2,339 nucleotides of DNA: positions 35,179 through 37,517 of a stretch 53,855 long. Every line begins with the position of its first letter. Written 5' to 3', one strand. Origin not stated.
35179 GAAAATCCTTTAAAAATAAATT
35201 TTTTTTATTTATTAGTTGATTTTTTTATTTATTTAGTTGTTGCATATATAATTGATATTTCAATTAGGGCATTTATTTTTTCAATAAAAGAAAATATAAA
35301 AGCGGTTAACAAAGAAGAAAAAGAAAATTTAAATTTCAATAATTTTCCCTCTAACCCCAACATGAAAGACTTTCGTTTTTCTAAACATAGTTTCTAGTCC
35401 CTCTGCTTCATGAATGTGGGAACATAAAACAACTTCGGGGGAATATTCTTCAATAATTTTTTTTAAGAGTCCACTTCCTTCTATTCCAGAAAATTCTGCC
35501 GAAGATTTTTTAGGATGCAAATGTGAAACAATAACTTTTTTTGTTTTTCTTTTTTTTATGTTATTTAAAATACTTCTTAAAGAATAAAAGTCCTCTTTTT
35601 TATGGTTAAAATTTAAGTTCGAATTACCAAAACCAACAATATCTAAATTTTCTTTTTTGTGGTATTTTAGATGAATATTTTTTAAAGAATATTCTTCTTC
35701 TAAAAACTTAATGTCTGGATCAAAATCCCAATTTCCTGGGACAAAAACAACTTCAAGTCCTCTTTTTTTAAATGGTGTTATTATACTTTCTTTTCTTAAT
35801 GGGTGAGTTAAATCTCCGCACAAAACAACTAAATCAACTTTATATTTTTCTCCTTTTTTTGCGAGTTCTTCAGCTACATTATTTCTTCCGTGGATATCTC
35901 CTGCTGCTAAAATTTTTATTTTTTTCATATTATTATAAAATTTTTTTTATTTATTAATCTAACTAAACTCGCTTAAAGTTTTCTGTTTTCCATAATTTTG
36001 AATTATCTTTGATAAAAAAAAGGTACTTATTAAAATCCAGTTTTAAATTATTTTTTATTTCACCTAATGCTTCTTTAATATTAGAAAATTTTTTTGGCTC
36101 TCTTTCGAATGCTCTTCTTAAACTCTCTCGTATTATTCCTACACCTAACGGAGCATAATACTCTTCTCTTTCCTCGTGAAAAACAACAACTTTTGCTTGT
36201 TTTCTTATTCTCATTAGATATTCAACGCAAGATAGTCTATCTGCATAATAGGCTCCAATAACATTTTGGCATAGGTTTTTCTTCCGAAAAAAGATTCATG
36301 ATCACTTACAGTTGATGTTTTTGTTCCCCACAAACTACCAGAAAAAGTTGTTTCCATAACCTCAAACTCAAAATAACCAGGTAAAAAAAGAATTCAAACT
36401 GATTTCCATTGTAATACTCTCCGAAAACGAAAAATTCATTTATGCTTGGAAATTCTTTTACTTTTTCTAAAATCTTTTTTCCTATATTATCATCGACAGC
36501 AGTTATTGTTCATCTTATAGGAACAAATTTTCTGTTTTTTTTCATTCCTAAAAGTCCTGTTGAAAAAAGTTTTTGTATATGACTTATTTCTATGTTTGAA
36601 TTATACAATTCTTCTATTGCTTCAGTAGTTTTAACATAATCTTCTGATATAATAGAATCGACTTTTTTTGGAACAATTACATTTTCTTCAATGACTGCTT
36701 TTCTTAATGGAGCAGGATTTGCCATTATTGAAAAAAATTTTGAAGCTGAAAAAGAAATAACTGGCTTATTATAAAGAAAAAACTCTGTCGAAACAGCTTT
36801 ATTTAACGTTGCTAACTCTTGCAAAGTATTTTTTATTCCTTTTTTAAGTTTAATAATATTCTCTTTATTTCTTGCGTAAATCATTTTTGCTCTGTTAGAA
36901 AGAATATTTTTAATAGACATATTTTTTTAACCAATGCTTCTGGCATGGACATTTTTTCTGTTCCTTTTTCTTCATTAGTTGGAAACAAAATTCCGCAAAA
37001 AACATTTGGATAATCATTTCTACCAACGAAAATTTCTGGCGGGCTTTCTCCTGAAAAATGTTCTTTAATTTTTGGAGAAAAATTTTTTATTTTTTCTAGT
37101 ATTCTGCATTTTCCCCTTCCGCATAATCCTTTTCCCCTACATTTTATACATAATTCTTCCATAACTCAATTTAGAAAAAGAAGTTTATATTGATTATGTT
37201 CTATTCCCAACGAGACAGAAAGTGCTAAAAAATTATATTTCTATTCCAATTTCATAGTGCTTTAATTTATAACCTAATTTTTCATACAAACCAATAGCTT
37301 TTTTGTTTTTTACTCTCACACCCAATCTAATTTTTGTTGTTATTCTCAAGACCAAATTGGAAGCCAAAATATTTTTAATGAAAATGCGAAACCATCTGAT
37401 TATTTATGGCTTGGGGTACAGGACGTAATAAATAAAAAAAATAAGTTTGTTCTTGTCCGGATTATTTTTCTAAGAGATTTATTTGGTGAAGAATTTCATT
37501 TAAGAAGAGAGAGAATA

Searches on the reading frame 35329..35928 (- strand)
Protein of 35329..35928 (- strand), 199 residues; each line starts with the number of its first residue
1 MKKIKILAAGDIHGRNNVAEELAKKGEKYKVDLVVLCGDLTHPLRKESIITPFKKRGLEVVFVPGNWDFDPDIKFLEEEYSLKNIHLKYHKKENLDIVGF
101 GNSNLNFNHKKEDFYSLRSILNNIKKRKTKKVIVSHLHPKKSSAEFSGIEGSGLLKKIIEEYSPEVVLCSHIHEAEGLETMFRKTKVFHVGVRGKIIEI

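Call 95: search_protein_families(library=pfam, proteins=[window:35329-35928:-], max_evalue=0.1)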
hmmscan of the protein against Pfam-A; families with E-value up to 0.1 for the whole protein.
window:35329-35928:- (199 aa): 3 families
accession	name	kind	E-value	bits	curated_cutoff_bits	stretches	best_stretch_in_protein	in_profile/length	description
PF00149.33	Metallophos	-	3.5e-18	67.2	21.5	1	4-174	1-190/191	Calcineurin-like phosphoesterase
PF12850.12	Metallophos_2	-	9.2e-11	42.4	27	1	5-142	2-121/154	Calcineurin-like phosphoesterase superfamily domain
PF14582.11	Metallophos_3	-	3.4e-10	40.2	28.2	2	56-181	88-228/259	Metallophosphoesterase, calcineurin superfamily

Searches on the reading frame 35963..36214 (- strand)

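Call 95: search_protein_families(library=pfam, proteins=[window:35963-36214:-], max_evalue=0.1)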
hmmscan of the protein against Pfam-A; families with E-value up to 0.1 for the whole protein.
window:35963-36214:- (83 aa): 1 family
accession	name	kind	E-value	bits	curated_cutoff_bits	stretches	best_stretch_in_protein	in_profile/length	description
PF04895.17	Nre_C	-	3.6e-16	59.5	27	1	2-65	29-92/110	Archaeal Nre, C-terminal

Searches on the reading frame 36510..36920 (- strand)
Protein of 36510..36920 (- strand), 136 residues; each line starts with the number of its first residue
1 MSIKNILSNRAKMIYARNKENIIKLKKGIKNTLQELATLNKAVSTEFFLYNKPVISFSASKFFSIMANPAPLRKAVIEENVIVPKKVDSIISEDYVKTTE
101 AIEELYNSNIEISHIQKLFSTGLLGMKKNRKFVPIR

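Call 95: search_protein_families(library=pfam, proteins=[window:36510-36920:-], max_evalue=0.1)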
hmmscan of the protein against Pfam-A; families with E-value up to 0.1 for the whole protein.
window:36510-36920:- (136 aa): 1 family
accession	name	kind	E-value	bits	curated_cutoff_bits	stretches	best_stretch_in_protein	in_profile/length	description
PF04894.17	Nre_N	-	1.5e-27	97.5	25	1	1-136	71-207/270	Archaeal Nre, N-terminal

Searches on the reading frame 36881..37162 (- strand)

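Call 95: search_protein_families(library=pfam, proteins=[window:36881-37162:-], max_evalue=0.1)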
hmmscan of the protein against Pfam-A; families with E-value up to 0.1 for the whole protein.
window:36881-37162:- (93 aa): 2 families
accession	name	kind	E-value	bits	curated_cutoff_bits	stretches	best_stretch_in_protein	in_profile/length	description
PF04894.17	Nre_N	-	8.5e-13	49.2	25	1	13-80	1-70/270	Archaeal Nre, N-terminal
PF07822.16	Toxin_13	-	0.026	15.1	21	1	3-21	21-39/55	Neurotoxin B-IV-like protein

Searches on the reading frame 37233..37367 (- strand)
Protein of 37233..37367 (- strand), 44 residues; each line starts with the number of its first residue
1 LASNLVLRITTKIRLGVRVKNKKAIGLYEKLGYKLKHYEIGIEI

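Call 95: search_protein_families(library=pfam, proteins=[window:37233-37367:-], max_evalue=0.1)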
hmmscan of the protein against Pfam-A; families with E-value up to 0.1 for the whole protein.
window:37233-37367:- (44 aa): 3 families
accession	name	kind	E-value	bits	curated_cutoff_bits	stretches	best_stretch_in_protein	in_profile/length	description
PF08445.16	FR47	-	0.00037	20.9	22.1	1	12-36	56-80/86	FR47-like protein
PF00583.31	Acetyltransf_1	-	0.0044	17.7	20.7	1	11-33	94-116/116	Acetyltransferase (GNAT) family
PF13508.13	Acetyltransf_7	-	0.042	14.7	27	1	16-34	65-83/84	Acetyltransferase (GNAT) domain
